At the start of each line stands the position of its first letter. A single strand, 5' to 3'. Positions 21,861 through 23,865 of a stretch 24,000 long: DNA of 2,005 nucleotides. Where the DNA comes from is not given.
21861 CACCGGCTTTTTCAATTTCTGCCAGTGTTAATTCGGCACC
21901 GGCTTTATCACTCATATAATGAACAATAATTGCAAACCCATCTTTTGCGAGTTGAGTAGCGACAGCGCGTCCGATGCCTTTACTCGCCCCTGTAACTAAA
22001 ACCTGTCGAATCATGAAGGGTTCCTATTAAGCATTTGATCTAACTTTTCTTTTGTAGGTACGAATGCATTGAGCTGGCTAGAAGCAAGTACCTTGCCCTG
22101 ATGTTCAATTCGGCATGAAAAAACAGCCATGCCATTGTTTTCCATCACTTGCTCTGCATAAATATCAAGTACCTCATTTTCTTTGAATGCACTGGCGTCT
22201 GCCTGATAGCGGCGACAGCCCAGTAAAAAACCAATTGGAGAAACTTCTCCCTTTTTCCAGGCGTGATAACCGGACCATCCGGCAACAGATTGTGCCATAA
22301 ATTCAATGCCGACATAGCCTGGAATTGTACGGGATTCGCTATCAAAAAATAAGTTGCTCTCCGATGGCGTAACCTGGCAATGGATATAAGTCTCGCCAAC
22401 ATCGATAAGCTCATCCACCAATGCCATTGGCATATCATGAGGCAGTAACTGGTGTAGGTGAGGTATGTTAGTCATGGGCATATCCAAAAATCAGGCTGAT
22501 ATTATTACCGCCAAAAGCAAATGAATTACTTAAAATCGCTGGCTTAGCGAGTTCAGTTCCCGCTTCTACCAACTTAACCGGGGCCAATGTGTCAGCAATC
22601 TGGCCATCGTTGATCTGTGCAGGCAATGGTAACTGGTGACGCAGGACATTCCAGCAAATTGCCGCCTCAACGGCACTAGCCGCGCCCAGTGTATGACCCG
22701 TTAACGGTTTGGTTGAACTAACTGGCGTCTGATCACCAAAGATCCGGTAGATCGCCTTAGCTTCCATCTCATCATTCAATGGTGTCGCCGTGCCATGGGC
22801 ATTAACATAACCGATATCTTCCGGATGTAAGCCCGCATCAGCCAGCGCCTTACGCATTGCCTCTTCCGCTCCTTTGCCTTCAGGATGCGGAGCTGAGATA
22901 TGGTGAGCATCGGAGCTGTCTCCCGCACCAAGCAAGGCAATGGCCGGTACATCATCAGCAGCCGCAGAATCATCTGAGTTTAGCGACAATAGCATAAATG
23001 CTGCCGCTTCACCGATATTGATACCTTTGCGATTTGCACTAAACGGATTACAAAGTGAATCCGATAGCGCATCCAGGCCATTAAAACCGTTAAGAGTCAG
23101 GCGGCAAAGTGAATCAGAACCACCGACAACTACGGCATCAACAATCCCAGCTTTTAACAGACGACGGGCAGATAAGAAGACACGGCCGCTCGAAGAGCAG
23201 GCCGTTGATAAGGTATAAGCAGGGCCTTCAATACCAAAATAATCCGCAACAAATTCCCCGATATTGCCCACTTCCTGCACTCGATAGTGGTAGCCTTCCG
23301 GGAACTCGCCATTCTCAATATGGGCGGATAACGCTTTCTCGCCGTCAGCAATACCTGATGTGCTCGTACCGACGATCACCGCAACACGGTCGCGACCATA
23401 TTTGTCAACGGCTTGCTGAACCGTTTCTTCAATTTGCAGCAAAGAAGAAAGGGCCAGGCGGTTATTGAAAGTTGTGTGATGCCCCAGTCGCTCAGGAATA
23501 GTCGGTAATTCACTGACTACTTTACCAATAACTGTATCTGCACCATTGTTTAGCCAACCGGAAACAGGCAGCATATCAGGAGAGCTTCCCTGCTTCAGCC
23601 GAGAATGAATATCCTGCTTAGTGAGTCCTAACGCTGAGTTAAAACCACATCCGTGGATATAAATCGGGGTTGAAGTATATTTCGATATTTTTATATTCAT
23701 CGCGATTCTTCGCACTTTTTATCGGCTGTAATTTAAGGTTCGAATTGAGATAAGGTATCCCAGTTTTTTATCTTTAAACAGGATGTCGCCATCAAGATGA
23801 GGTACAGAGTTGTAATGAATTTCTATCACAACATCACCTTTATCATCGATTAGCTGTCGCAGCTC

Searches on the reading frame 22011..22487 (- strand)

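Call 84: search_protein_families(library=pfam, proteins=[window:22011-22487:-], max_evalue=0.01)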
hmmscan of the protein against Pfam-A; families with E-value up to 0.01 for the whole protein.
window:22011-22487:- (158 aa): 1 family
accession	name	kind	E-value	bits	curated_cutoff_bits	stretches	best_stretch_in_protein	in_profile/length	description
PF22817.2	ApeP-like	-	3.2e-20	72.7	27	1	10-154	6-152/158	ApeP dehydratase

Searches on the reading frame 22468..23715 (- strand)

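Call 84: search_protein_families(library=pfam, proteins=[window:22468-23715:-], max_evalue=0.01)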
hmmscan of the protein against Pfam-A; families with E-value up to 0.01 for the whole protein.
window:22468-23715:- (415 aa): 3 families
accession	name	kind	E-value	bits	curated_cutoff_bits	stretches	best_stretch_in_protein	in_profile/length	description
PF02801.28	Ketoacyl-synt_C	-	2.2e-31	108.8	20.8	1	262-362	5-111/119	Beta-ketoacyl synthase, C-terminal domain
PF00109.32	ketoacyl-synt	-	3.5e-19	69.8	20.8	1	104-244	109-247/252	Beta-ketoacyl synthase, N-terminal domain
PF00108.29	Thiolase_N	-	0.01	15.7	26.4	0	163-205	75-117/260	Thiolase, N-terminal domain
